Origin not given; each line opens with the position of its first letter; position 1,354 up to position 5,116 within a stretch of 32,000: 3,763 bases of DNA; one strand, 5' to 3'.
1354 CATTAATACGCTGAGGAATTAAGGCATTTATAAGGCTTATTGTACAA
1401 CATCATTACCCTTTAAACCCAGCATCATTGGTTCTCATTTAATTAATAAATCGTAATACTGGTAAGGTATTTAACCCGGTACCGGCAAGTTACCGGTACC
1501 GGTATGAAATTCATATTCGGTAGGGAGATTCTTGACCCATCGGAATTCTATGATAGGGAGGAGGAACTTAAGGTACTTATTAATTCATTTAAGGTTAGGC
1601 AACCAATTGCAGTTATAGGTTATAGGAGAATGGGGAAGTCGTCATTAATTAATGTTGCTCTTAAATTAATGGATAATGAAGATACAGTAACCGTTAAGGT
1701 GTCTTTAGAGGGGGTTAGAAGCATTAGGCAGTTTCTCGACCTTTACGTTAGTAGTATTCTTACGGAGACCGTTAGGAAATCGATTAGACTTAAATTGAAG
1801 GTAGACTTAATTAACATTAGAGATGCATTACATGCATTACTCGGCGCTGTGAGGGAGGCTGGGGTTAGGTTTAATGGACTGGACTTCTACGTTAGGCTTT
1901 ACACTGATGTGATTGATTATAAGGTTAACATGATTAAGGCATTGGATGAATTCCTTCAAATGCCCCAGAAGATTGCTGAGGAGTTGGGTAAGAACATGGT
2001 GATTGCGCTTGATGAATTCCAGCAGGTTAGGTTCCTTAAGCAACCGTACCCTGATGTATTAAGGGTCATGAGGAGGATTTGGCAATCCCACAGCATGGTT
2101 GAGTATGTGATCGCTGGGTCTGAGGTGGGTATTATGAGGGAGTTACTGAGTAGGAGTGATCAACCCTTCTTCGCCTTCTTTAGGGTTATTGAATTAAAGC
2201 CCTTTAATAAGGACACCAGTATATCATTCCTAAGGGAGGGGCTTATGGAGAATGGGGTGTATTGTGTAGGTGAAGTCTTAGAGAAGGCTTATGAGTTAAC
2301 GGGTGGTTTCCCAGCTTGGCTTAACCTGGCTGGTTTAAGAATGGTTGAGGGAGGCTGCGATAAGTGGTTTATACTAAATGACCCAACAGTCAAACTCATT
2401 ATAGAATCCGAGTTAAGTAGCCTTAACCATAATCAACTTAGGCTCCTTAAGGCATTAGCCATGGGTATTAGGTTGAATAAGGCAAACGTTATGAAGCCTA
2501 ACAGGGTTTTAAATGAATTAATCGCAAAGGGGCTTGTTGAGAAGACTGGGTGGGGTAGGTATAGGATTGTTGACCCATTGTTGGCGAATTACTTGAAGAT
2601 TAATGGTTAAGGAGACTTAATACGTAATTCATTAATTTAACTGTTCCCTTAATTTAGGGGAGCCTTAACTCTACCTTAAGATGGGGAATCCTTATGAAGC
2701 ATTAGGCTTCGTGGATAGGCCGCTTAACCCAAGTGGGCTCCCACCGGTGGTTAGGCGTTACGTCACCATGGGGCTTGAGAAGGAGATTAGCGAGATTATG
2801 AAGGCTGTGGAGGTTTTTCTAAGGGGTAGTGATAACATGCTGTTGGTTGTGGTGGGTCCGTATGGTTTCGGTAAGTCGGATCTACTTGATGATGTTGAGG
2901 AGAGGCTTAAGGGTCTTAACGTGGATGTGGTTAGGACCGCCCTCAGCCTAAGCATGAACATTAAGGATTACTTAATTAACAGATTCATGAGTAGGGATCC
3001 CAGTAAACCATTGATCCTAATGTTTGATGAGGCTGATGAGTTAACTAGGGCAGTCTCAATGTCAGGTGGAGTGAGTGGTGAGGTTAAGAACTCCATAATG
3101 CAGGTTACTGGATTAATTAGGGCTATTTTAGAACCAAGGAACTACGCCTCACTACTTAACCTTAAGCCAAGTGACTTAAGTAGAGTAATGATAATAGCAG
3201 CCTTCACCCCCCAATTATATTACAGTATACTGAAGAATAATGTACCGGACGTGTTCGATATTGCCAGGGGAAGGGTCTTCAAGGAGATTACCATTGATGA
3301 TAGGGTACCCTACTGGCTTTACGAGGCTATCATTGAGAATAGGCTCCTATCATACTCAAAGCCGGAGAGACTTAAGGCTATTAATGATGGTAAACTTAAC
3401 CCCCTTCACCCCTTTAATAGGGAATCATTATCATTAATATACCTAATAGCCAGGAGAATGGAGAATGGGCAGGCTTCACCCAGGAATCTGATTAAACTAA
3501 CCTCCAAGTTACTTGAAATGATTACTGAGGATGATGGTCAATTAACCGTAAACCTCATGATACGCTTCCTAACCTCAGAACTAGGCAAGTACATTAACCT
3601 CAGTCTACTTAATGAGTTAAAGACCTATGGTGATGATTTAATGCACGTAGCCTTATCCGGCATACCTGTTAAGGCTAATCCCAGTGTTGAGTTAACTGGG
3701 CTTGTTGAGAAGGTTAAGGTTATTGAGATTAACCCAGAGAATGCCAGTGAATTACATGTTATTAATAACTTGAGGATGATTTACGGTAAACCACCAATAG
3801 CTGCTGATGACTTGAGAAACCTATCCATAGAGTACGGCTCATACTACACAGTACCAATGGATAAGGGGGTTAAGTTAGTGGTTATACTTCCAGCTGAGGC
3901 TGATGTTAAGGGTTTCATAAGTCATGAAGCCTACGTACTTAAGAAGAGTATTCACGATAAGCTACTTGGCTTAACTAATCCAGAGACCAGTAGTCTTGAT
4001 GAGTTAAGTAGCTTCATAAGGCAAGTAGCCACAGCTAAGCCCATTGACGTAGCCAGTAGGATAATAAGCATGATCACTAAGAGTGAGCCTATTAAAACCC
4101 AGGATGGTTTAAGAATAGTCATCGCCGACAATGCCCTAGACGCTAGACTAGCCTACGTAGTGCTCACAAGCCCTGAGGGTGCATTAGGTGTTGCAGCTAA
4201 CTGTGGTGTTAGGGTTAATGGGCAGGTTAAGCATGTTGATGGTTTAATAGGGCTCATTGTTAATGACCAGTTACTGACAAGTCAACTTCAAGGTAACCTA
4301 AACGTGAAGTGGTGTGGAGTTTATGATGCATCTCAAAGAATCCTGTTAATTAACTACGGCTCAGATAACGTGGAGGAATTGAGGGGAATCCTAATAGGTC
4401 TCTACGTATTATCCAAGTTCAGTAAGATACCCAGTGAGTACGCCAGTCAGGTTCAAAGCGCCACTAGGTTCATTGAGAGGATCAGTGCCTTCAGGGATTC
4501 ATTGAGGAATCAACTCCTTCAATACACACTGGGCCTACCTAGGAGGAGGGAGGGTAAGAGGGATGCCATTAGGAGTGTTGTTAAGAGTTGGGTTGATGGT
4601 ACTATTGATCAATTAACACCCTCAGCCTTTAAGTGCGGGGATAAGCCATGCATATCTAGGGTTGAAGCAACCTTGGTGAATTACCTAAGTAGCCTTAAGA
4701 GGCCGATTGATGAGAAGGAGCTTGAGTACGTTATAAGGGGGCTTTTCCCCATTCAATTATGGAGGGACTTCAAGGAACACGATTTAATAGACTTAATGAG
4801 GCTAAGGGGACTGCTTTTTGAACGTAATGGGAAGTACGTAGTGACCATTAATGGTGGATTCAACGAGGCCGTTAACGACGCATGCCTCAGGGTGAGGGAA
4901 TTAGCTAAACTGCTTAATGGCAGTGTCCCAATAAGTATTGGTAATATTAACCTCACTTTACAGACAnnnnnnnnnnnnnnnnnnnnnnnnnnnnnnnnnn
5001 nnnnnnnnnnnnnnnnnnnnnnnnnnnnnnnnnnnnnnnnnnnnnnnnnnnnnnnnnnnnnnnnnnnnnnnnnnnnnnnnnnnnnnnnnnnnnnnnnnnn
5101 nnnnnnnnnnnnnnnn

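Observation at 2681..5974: Unusual domain architecture: N-terminal ORC/Cdc6-like AAA+ module, long middle region, ~250-aa coiled coil, terminal wHTH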

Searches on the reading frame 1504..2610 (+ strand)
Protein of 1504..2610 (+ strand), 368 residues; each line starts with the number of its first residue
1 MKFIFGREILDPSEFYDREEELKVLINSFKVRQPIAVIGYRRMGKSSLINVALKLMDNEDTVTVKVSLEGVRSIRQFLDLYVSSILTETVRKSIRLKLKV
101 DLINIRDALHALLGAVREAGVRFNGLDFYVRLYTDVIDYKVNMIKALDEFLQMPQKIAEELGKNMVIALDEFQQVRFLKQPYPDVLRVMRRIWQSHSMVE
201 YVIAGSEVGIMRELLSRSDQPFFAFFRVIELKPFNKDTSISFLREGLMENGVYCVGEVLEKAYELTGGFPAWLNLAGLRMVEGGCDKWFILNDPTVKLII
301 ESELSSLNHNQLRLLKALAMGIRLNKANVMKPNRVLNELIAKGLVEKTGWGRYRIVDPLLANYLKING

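Call 3: search_protein_families(library=pfam, proteins=[window:1504-2610:+], max_evalue=1)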
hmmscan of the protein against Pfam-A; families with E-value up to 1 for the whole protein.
window:1504-2610:+ (368 aa): 9 families
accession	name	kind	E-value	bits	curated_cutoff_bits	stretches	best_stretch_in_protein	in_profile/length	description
PF01637.24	ATPase_2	-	2.6e-15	57.3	33.2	1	15-273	1-222/225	ATPase domain predominantly from Archaea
PF13173.12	AAA_14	-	1.1e-07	32.4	27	2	138-213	39-105/129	AAA domain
PF13401.12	AAA_22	-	0.00033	21.4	27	1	32-206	5-123/130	AAA domain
PF14516.12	AAA_35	-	0.00034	20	27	1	35-72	34-71/331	AAA-like domain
PF22511.2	PBP2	-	0.00054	20.1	27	1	324-347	27-50/63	PolB1 Binding Protein 2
PF13191.12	AAA_16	-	0.0025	18.8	32.6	1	14-176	1-145/167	AAA ATPase domain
PF09034.15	TRADD_N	-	0.025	15.1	25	1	53-110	12-70/112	TRADD, N-terminal domain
PF20703.3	nSTAND1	-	0.065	13.3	27.1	1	13-51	14-52/379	Novel STAND NTPase 1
PF01926.29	MMR_HSR1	-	0.13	12.8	21.9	1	35-54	2-21/113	50S ribosome-binding GTPase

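Call 4: search_protein_families(library=ncbifam, proteins=[window:1504-2610:+], max_evalue=1)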
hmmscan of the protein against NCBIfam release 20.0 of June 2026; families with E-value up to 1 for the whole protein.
window:1504-2610:+ (368 aa): 3 families
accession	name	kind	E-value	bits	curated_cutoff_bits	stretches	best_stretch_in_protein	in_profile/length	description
TIGR03597.1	GTPase_YqeH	equivalog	0.012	14.9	297.4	1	21-63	144-187/361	ribosome biogenesis GTPase YqeH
NF011062.0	PRK14494.1-1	equivalog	0.045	13.3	323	1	35-72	4-41/231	putative molybdopterin-guanine dinucleotide biosynthesis protein MobB/FeS domain-containing protein protein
NF053861.1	DS8_antiphage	equivalog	0.12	10.1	790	0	163-236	443-511/994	anti-phage protein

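Call 5: search_protein_families(library=padloc, proteins=[window:1504-2610:+], max_evalue=1)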
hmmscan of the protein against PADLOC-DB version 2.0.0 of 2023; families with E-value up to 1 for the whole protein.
window:1504-2610:+ (368 aa): 3 families
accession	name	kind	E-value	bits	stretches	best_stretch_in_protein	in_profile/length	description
PDLC04984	PDC-S27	-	2.3e-05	21.5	2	148-275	87-213/474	-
PDLC04787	PDC-S01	-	0.0001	19.3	1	14-81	9-81/412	-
PDLC04985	PDC-S27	-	0.00014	18.9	2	14-66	5-59/484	-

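Call 80: search_protein_families(library=phrogs, proteins=[window:1504-2610:+], max_evalue=0.01)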
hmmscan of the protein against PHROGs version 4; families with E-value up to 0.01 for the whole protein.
window:1504-2610:+ (368 aa): 0 families

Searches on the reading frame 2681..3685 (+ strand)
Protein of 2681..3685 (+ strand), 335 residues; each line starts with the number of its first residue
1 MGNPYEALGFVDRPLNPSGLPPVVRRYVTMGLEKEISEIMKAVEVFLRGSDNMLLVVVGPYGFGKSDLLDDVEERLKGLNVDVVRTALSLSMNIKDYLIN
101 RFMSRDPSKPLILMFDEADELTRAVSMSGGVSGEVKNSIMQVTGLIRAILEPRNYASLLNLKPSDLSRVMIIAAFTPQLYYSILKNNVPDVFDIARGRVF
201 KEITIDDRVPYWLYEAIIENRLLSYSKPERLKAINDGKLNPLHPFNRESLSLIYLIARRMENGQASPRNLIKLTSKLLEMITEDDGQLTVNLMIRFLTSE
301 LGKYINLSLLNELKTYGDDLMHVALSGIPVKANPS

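Call 75: search_solved_structures(query=A5, max_evalue=1, show_alignments=2)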
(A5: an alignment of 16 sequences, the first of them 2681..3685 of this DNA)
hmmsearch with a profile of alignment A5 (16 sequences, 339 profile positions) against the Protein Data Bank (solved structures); distinct sequences matched with E-value up to 1: 203 (the best 60 are shown).
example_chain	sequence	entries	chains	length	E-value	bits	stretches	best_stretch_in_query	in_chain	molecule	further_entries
6c2u_A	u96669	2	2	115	2.1e-07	33.5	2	45-92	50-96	phosphate-loop protein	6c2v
9jix_A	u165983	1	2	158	1.4e-05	27.5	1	51-111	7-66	De Novo Designed ATPase, PL2x4_2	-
29hb_b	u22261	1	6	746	2.2e-05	26.8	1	26-123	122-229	ATP-dependent Clp protease, ATP-binding subunit ClpE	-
5vc7_A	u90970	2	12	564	0.00012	24.4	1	57-137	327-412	VCP-like ATPase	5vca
5g4g_A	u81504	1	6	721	0.00022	23.5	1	57-137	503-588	VCP-LIKE ATPASE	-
5g4f_A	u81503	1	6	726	0.00022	23.5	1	57-137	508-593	VCP-LIKE ATPASE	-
6ef2_K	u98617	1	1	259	0.00077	21.7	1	56-143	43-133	26S proteasome regulatory subunit 6B homolog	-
6ef0_K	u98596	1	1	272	0.00085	21.6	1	56-143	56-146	26S proteasome regulatory subunit 6B homolog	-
6ef1_K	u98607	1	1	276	0.00087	21.5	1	56-143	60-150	26S proteasome regulatory subunit 6B homolog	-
6fvt_L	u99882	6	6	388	0.00097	21.4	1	55-143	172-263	26S proteasome subunit RPT4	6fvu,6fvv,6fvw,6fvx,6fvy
35zv_J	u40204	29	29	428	0.00099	21.4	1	56-143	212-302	26S proteasome regulatory subunit 6B homolog | 26S protease regulatory subunit 6B homolog | RPT3 isoform 1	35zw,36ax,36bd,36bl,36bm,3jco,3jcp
5eqt_A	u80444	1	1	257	0.001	21.4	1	29-142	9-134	Proteasome-activating nucleotidase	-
3whk_A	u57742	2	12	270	0.001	21.3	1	29-142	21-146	Proteasome-activating nucleotidase, 26S protease regulatory subunit 6A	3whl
6fvt_K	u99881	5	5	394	0.001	21.3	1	56-143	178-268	26S proteasome regulatory subunit 6B homolog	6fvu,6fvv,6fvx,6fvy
6fvw_K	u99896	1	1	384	0.0011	21.2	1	56-143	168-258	26S proteasome regulatory subunit 6B homolog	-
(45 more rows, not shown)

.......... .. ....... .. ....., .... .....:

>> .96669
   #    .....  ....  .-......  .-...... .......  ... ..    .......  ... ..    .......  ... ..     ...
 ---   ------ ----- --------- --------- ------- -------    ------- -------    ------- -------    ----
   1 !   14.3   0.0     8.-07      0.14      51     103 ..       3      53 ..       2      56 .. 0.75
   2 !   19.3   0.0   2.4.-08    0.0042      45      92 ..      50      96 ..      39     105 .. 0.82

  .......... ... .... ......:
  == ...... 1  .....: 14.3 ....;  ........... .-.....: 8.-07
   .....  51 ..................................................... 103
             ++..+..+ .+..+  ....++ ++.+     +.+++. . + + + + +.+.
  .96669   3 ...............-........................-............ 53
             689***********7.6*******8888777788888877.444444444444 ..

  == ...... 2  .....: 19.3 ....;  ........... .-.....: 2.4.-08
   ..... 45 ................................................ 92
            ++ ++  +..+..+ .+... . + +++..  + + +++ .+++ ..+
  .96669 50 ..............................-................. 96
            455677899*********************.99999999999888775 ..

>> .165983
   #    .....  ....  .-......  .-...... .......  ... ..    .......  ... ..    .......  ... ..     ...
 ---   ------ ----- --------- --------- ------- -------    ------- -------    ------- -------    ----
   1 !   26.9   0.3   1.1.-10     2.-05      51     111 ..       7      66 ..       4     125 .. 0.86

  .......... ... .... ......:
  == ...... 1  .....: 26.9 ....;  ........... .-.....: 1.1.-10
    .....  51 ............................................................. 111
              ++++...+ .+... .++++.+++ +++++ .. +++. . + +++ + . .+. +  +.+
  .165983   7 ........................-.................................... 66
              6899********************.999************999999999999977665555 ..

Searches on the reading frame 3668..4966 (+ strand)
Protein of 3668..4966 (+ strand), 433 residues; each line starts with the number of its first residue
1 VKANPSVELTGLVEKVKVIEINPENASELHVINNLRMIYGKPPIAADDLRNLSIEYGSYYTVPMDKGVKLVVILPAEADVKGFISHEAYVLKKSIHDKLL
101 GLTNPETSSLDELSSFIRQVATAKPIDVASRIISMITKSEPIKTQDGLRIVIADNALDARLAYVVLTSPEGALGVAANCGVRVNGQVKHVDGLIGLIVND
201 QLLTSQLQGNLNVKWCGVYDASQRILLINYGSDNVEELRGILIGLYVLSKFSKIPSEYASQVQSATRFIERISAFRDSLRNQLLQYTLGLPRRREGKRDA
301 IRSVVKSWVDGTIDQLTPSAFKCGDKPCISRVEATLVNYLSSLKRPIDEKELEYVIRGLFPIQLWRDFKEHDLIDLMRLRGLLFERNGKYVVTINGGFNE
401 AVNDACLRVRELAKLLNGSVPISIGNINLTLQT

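Call 67: predict_structure(alignment_id=A4)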
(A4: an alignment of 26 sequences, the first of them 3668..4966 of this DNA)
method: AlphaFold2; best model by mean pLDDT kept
length: 433 residues; sequences in the alignment: 26
mean_pLDDT: 86.9   pTM: 0.79
mean pLDDT of the five models: 86.9, 86.2, 85.4, 85.0, 84.5
residues with pLDDT >= 90: 215; 70-90: 186; 50-70: 32; < 50: 0
segments of 3 or more residues with pLDDT < 50: none
pLDDT, mean of each block of 10 residues (from residue 1): 64 87 88 90 79 79 86 90 86 74 65 90 94 94 84 87 94 91 89 95 88 89 94 93 94 84 95 95 91 82 91 87 90 94 91 94 91 94 89 81 84 73 72 62
secondary structure, 60 per line:
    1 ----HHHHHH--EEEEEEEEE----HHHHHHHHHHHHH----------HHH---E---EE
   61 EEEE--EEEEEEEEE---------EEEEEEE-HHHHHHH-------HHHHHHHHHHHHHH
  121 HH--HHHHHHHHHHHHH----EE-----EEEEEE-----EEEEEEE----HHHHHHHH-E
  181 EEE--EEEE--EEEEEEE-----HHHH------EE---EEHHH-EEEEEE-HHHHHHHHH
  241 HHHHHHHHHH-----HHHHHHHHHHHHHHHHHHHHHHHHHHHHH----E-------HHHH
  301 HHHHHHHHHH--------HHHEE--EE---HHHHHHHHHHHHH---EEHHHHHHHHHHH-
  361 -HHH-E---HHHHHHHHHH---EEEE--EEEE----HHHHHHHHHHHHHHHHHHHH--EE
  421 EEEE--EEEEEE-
elements in order: H5-10 E13-21 H26-38 E59-64 E67-75 E85-91 H93-99 H107-122 H125-137 E149-154 E160-166 H171-178 E180-183 E186-189 E192-198 H204-207 E225-230 H232-250 H256-284 H297-310 H331-343 H349-359 H370-379 E383-386 E389-392 H397-416 E419-424 E427-432

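Call 70: fold_search(model_id=the predicted structure, library=pdb)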
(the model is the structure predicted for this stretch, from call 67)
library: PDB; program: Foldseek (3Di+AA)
matches with E <= 10: 316; with E <= 0.001: 0
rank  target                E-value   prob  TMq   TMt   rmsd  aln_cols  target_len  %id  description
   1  9hs2_D                1.2e-01  0.06  0.09  0.09  18.1       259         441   11  Crystal structure of the Escherichia coli nucleosidase PpnN (ppGpp form) (released 2025-11-12)
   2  5j9t_I                1.5e-01  0.66  0.12  0.18   9.3       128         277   12  Crystal structure of the NuA4 core complex (released 2016-10-26)
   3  9hs3_B                2.9e-01  0.03  0.09  0.09  18.4       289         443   10  Crystal structure of the Escherichia coli nucleosidase PpnN (E264A, pppGpp form) (released 2025-11-12)
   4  9gs2_A                3.1e-01  0.03  0.09  0.09  19.7       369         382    9  Structure of the Rieske bound Apo1 state of the heptameric Bcs1 AAA-ATPase (released 2025-06-04)
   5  8i9x_CH               4.4e-01  0.03  0.10  0.09  37.1       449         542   13  Cryo-EM structure of a Chaetomium thermophilum pre-60S ribosomal subunit - Ytm1-1 (released 2023-05-17)
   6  1bja_A                4.6e-01  0.69  0.12  0.47  12.8        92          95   18  ACTIVATION DOMAIN OF THE PHAGE T4 TRANSCRIPTION FACTOR MOTA (released 1998-11-04)
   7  9gcx_B                6.2e-01  0.11  0.11  0.11  13.3       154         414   15  Crystal structure of bovine Cytochrome bc1 in complex with inhibitor F8 (released 2025-01-22)
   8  9e71_BU               6.5e-01  0.18  0.12  0.29  14.4       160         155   12  Cryo-EM structure of the Pyrobaculum calidifontis 70S ribosome (released 2024-11-20)
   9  7rzh_A                6.5e-01  0.04  0.07  0.04  15.8       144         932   12  Insulin Degrading Enzyme O/O (released 2022-08-31)
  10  3bq9_A                7.3e-01  0.03  0.10  0.10  17.7       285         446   10  Crystal structure of predicted nucleotide-binding protein from Idiomarina baltica OS145 (released 2008-01-01)
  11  6k4y_M                7.8e-01  0.44  0.12  0.24  12.1       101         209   19  CryoEM structure of sigma appropriation complex (released 2019-08-07)
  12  8pw6_B                7.8e-01  0.08  0.10  0.10  13.7       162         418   12  C respirasome from murine liver (released 2024-04-24)
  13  9rw6_D                8.2e-01  0.44  0.13  0.13  14.0        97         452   10  Egalitarian-BicD in complex with ILS of I-factor mRNA (Structure A) (released 2026-03-25)
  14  2pmb_A                9.2e-01  0.03  0.10  0.10  18.8       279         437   11  Crystal structure of predicted nucleotide-binding protein from Vibrio cholerae (released 2007-05-08)
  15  3rpq_A                9.8e-01  0.05  0.08  0.16  14.6       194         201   10  Domain-domain flexibility leads to allostery within the camp receptor protein (CRP) (released 2012-05-02)
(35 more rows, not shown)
